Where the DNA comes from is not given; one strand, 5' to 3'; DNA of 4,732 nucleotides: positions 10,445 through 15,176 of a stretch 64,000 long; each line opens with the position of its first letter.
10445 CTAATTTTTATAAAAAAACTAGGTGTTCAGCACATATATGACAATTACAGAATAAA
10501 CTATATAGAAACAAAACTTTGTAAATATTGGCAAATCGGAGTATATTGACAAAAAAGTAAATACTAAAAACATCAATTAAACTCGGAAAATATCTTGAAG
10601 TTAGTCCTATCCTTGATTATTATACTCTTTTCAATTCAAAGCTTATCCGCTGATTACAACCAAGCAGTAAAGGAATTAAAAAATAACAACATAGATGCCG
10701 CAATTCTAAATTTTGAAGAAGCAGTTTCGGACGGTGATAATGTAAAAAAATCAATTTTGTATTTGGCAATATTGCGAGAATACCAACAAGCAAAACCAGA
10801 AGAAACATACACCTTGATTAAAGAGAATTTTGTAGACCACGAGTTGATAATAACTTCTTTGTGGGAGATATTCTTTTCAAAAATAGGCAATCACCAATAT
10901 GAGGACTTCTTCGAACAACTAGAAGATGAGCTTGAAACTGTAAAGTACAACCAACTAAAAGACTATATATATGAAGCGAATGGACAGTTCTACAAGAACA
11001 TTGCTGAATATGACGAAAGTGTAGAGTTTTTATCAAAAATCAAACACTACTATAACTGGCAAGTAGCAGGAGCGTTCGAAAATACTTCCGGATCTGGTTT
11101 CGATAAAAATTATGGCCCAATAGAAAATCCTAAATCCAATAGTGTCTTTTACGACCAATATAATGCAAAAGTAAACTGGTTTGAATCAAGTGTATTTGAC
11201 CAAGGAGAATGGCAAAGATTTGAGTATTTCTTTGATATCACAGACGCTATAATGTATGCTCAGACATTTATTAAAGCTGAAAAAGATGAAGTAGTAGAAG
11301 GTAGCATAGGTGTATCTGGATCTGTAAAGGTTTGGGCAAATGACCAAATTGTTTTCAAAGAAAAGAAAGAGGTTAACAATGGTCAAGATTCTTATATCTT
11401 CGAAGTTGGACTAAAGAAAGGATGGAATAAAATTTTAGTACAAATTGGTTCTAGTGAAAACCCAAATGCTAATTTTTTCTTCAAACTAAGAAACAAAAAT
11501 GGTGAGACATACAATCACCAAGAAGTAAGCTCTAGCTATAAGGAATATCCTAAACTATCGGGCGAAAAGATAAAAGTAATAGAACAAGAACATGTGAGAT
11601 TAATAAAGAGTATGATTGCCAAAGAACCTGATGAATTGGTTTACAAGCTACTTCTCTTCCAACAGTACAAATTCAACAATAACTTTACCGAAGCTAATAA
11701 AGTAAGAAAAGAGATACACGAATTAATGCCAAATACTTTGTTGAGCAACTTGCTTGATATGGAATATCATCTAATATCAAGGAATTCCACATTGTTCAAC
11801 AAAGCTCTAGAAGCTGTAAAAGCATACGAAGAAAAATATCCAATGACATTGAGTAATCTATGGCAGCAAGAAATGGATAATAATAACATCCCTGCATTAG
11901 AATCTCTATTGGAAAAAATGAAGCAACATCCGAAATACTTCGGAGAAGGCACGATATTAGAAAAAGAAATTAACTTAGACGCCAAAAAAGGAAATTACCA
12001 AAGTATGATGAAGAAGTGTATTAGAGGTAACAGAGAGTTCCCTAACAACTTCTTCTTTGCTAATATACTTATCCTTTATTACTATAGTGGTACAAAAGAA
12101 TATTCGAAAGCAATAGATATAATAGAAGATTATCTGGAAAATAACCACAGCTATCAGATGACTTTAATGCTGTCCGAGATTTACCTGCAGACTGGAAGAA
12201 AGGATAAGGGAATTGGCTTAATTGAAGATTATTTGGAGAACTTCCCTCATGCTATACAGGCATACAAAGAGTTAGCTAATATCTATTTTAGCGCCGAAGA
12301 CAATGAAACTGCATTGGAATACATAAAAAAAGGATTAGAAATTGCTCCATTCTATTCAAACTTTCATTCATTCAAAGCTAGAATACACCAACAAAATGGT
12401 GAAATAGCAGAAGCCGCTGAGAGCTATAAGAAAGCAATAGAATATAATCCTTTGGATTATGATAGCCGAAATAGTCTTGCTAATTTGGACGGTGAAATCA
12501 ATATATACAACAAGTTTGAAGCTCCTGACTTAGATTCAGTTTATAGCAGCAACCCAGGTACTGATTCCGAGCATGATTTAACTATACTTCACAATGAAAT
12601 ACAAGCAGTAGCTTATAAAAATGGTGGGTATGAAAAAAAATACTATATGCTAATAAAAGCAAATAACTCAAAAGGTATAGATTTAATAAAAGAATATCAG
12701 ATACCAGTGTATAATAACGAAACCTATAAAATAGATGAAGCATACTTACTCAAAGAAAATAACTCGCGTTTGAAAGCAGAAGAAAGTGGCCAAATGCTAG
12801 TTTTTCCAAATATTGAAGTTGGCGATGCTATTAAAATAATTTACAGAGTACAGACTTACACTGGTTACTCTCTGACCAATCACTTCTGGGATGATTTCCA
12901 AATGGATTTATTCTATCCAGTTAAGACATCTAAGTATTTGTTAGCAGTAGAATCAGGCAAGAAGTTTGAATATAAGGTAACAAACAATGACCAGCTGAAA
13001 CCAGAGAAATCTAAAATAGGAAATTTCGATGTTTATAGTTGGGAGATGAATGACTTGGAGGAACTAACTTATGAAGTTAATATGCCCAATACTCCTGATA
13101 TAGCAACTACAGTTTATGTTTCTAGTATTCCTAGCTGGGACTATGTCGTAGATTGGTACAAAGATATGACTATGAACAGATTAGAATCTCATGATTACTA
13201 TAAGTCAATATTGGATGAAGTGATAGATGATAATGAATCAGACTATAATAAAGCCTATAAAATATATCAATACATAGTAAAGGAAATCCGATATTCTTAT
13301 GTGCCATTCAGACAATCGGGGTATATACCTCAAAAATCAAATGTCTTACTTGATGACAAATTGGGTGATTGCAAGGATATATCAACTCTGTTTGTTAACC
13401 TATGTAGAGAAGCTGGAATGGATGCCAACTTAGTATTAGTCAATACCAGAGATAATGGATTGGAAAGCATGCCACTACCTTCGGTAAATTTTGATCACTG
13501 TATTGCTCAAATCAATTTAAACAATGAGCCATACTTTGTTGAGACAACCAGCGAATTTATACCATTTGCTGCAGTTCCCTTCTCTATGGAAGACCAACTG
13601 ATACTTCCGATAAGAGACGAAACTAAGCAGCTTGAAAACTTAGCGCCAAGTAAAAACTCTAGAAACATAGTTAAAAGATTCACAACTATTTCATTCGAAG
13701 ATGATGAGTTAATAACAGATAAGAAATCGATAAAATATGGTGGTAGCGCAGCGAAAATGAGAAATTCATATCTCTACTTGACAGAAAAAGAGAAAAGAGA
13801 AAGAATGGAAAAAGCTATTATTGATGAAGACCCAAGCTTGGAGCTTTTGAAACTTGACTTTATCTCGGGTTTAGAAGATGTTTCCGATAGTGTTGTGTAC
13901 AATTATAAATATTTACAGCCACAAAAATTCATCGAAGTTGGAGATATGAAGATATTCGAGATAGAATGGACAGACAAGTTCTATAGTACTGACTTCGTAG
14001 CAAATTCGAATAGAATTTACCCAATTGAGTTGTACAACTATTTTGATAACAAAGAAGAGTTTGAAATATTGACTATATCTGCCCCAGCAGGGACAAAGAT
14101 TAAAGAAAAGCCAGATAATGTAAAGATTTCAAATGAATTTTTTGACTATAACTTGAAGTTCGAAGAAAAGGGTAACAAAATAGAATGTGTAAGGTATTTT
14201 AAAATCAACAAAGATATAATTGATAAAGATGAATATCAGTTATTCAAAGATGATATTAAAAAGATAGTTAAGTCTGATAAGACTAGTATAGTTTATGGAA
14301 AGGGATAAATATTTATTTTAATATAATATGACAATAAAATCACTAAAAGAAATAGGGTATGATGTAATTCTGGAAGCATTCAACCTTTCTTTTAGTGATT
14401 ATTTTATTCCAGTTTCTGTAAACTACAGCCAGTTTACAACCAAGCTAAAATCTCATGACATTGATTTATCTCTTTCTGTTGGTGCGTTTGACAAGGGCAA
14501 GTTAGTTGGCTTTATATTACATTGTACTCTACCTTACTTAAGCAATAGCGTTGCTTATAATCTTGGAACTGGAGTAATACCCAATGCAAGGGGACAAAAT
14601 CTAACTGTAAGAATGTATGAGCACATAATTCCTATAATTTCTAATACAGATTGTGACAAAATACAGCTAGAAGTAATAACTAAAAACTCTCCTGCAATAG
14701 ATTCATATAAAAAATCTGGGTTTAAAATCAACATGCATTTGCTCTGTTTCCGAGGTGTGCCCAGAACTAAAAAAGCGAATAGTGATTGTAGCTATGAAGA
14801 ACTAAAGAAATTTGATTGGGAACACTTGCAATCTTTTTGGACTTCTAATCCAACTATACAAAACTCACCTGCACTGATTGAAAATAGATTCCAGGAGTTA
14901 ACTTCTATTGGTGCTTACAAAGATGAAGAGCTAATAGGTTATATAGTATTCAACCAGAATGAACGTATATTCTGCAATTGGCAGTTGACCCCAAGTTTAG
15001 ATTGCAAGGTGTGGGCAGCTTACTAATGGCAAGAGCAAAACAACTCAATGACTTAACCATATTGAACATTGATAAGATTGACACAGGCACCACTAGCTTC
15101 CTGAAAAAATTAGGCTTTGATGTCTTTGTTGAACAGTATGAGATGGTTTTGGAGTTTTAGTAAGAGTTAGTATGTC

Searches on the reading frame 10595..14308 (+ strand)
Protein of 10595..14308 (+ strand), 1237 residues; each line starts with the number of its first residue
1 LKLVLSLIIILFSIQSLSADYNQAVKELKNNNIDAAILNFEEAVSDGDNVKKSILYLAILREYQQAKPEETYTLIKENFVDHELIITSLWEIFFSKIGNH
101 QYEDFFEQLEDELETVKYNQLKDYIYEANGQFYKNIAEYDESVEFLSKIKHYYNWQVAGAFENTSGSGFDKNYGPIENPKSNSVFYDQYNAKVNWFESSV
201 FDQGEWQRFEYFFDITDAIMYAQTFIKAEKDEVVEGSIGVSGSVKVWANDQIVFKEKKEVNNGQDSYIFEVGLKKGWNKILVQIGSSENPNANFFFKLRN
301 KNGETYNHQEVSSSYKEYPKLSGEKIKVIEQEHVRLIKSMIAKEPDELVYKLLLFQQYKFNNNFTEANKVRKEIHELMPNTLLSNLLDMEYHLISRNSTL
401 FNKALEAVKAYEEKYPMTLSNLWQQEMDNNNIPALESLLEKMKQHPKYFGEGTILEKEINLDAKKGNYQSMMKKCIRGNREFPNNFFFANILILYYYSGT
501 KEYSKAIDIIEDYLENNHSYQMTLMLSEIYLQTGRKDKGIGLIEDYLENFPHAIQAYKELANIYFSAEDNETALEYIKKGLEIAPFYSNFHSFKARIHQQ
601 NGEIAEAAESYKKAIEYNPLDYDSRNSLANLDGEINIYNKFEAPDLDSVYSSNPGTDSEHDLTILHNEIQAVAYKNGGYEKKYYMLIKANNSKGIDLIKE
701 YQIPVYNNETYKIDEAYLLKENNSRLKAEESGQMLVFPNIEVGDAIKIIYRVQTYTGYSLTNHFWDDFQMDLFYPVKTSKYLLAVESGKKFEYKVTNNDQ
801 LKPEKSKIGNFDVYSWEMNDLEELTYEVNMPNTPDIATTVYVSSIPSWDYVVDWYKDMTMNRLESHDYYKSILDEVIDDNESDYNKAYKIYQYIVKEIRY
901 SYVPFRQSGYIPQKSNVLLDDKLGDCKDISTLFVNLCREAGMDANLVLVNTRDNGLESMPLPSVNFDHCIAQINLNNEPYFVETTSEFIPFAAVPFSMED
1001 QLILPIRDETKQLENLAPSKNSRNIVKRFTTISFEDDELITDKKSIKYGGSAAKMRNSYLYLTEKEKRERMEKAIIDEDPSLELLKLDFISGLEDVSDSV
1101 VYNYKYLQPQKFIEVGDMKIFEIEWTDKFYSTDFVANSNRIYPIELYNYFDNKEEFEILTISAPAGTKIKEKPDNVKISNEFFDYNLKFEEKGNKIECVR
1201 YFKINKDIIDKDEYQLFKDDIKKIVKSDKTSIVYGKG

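Call 57: search_protein_families(library=pfam, proteins=[window:10595-14308:+], max_evalue=0.0001)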
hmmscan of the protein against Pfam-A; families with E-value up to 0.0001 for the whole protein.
window:10595-14308:+ (1237 aa): 12 families
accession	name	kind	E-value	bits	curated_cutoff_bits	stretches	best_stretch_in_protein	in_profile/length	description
PF12969.12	DUF3857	-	5e-14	53.1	24.6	1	734-822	81-167/170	Domain of Unknown Function with PDB structure (DUF3857)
PF01841.26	Transglut_core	-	1e-11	45.5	23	1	872-955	3-83/108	Transglutaminase-like superfamily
PF13432.12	TPR_16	-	5.4e-11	43.2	32.7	0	524-587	1-64/65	Tetratricopeptide repeat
PF14559.12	TPR_19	-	2.1e-09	38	25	0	544-597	15-68/68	Tetratricopeptide repeat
PF13428.12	TPR_14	-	4e-09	36.7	23.5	0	524-562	5-43/44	Tetratricopeptide repeat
PF12970.12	DUF3858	-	1.6e-08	35.2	27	1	1136-1233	21-115/116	Domain of Unknown Function with PDB structure (DUF3858)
PF00515.34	TPR_1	-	1.3e-07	31.5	27.8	0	555-586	2-33/34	Tetratricopeptide repeat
PF07719.23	TPR_2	-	1.4e-07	31.5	27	0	591-619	4-32/34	Tetratricopeptide repeat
PF13181.12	TPR_8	-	1.7e-07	31.3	25.7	0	594-619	7-32/34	Tetratricopeptide repeat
PF13424.12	TPR_12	-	4.7e-06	27.1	30.1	0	555-617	4-67/77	Tetratricopeptide repeat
PF13431.12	TPR_17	-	3.3e-05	24.3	24.4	0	611-631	2-22/34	Tetratricopeptide repeat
PF12569.14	NatA_aux_su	-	7.2e-05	22.4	33.3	1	556-614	194-252/515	N-terminal acetyltransferase A, auxiliary subunit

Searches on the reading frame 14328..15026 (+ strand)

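Call 57: search_protein_families(library=pfam, proteins=[window:14328-15026:+], max_evalue=0.0001)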
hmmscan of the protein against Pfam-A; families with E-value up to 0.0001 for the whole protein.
window:14328-15026:+ (232 aa): 2 families
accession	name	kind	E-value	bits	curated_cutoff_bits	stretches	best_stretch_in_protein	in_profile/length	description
PF00583.31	Acetyltransf_1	-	7.5e-13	49.2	20.7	1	46-132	31-116/116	Acetyltransferase (GNAT) family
PF13673.13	Acetyltransf_10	-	4.5e-05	23.9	23.6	0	49-134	32-109/128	Acetyltransferase (GNAT) domain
